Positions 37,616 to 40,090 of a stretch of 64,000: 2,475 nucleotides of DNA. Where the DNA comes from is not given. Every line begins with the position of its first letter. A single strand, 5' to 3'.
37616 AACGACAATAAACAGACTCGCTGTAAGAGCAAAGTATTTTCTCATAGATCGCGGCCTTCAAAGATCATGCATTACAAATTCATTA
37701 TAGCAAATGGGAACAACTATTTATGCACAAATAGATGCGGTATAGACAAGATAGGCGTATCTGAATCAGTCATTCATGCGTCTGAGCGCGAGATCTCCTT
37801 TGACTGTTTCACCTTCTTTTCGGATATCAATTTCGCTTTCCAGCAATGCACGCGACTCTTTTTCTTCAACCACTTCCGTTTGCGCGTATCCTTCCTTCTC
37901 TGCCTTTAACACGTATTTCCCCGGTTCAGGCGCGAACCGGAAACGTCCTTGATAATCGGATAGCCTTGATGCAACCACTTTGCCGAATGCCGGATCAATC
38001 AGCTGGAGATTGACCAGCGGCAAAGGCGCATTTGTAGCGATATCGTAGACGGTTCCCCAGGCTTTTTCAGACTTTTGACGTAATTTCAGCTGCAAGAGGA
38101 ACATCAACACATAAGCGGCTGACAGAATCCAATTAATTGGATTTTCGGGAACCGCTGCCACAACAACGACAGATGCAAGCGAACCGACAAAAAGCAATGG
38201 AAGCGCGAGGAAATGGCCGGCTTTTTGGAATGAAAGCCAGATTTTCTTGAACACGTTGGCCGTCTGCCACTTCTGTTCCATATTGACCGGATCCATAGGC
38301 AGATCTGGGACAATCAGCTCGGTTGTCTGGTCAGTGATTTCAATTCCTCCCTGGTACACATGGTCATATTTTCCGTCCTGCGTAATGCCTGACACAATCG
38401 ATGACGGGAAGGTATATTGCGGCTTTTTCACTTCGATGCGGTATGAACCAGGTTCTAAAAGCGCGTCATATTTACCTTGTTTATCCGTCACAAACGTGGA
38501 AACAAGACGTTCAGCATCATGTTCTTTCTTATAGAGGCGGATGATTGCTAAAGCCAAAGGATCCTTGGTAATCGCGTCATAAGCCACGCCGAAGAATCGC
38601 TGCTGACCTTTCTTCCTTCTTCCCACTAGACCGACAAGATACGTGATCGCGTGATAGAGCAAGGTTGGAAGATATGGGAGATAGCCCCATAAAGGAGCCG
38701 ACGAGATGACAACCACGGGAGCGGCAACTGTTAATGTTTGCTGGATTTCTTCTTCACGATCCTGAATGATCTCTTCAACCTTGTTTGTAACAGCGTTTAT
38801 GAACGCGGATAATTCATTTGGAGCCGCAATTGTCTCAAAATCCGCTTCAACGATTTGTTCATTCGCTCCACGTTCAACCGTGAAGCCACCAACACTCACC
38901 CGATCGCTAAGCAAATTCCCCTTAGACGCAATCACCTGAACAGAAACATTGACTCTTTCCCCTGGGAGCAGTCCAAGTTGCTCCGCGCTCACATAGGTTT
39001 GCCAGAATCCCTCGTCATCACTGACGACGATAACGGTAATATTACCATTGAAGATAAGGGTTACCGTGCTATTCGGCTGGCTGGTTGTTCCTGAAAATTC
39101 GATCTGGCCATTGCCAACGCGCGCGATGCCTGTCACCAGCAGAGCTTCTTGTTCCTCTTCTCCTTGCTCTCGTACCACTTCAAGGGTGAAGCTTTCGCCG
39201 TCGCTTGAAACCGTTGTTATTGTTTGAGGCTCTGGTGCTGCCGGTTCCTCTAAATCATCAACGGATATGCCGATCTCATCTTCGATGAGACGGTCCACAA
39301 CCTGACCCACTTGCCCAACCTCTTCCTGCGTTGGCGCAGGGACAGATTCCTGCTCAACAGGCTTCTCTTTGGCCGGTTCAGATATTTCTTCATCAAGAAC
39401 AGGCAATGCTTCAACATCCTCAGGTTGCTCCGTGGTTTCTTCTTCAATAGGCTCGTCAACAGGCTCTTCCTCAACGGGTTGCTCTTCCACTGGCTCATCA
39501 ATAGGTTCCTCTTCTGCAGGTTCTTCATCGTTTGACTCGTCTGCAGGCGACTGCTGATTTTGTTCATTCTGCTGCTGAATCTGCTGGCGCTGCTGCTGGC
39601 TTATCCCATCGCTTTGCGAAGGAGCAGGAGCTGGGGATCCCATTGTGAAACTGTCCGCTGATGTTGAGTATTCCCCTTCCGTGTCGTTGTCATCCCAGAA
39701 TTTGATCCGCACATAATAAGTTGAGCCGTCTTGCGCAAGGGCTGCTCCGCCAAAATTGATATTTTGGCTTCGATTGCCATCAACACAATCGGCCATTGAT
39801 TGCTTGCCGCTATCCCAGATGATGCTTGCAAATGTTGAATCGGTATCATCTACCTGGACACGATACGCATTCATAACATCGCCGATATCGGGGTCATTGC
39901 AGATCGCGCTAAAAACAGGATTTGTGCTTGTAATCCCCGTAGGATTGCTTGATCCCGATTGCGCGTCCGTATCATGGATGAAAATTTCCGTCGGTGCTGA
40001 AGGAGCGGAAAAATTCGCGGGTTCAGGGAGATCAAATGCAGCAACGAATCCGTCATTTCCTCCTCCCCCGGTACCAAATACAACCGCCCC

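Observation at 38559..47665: ~1.36-kb ~99%-identical direct repeat between giant genes 2 and 3 (recent gene conversion; potential deletion/chimera substrate; assembly risk)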

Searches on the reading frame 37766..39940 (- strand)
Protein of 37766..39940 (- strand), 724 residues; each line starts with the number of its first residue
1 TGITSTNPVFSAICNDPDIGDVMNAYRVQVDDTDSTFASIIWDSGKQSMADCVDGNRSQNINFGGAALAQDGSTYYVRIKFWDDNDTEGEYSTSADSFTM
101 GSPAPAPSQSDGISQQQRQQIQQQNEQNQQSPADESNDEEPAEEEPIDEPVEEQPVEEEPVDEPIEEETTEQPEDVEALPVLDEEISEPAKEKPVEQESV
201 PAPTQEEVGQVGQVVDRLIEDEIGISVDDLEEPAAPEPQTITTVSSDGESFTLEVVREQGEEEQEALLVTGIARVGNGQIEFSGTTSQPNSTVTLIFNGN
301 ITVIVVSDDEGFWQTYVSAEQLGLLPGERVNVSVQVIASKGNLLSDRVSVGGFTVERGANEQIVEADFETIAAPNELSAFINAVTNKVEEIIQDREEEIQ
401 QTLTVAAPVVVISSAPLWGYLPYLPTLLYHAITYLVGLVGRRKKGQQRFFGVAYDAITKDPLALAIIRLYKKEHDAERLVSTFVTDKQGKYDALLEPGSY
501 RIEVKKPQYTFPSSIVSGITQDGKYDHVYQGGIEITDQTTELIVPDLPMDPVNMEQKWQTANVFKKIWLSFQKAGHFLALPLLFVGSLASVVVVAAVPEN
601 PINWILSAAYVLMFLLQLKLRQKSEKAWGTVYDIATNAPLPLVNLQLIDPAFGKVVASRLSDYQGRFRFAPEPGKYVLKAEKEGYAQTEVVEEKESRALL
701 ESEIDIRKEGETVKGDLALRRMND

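Call 11: find_related_loci(query=window:37766-39940:-, collection=genome_contigs, flank=10000)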
Query window:37766-39940:- (724 aa) in genome_contigs; peptide patterns used: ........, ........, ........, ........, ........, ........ (x = any residue, [..] = any of these).
255 stretches matched a pattern, but none encodes a relative of the query by tblastn (E <= 1e-3).
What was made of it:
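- Tried and rejected: The genome_contigs scan with the g2 tract plus tail found nothing (call 11).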

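Call 14: find_homologous_proteins(query=window:37766-39940:-)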
Query window:37766-39940:- (724 aa): 5 proteins with E <= 0.001 among 8000 candidates.
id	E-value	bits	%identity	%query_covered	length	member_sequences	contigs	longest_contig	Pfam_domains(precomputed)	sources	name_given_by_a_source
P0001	6.3e-150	519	51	68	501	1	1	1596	PF13715.13,PF13620.13,PF22904.4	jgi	jgi:hypothetical protein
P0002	1.0e-143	499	51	63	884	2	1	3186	PF13715.13,PF13620.13,PF22904.4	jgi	jgi:hypothetical protein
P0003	2.9e-137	477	52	63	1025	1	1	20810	PF13620.13,PF22904.4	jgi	jgi:uncharacterized repeat protein (TIGR01451 family)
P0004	1.2e-74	270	48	41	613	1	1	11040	-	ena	-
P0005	3.7e-25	107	28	40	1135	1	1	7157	PF00041.28,PF16656.12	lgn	-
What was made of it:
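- Tried and rejected: The protein search found five hits at 52% or less (call 14).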

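Call 58: predict_structure(alignment_id=A2)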
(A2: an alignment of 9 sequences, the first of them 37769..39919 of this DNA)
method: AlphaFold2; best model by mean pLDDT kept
length: 717 residues; sequences in the alignment: 9
mean_pLDDT: 48.9   pTM: 0.28
mean pLDDT of the five models: 48.9, 46.6, 44.6, 44.4, 43.8
residues with pLDDT >= 90: 0; 70-90: 138; 50-70: 163; < 50: 416
segments of 3 or more residues with pLDDT < 50: 1-230, 365-378, 388-441, 449-452, 500-555, 562-570, 612-634, 676-681, 712-717
pLDDT, mean of each block of 10 residues (from residue 1): 35 38 37 32 32 36 42 45 39 33 29 42 31 30 28 27 31 31 32 32 40 34 33 55 72 59 76 82 82 75 83 73 77 74 72 61 46 45 49 29 30 35 37 36 50 54 65 59 58 59 30 29 27 40 39 48 47 63 76 76 66 37 30 54 71 57 75 51 51 66 66 35
secondary structure, 60 per line:
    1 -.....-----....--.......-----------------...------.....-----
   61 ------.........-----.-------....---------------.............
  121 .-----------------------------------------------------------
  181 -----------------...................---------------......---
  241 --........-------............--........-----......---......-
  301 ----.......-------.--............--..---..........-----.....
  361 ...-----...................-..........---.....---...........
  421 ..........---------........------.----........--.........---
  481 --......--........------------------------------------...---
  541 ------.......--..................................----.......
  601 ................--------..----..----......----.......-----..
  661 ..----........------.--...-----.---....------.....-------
elements in order (helices of 4 or more, strands of 3 or more residues): E2-6 H12-15 E18-24 E51-55 E67-75 E89-92 H108-121 H198-216 E232-237 E243-250 E258-269 E272-279 E285-290 E294-299 E305-311 E322-333 E341-350 E356-363 H369-387 H389-398 E402-406 H410-430 E440-447 E459-466 E469-477 E483-488 E491-498 E535-537 H547-553 H556-589 H594-616 E637-642 E647-653 E659-662 E667-674 E684-686 E696-699 E706-710
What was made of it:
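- Tried and rejected: Only the Ig-like domain was confident (call 58).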

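Call 69: search_solved_structures(query=window:37769-39919:-, max_evalue=0.01)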
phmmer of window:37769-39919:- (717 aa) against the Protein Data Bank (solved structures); distinct sequences matched with E-value up to 0.01: 0.
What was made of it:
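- Tried and rejected: A PDB sequence search gave no hit (call 69).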

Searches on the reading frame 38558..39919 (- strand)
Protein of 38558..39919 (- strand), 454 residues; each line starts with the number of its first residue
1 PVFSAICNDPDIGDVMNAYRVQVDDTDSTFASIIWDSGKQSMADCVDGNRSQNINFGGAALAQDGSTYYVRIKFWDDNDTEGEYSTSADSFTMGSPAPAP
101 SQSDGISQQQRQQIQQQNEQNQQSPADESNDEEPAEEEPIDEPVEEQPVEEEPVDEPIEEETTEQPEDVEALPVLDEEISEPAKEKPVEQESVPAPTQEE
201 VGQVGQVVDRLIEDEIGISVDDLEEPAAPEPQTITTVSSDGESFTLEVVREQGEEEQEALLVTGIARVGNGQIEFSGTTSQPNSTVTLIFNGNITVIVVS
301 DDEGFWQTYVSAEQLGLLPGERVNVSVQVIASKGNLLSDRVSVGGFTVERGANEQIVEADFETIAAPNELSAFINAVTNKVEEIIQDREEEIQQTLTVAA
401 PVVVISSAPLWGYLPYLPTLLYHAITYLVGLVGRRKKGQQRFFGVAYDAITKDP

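Call 37: search_protein_families(library=pfam, proteins=[window:38558-39919:-], max_evalue=1)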
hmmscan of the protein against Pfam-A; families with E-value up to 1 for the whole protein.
window:38558-39919:- (454 aa): 2 families
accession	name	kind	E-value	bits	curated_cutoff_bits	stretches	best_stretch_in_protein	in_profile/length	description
PF25788.1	Ig_Rha78A_N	-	7.1e-07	29.9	27.4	1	12-94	31-102/105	Rha78A-like, N-terminal immunoglobulin domain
PF08884.16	Flagellin_D3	-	0.16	12.8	24.2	0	58-90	28-62/91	Flagellin D3 domain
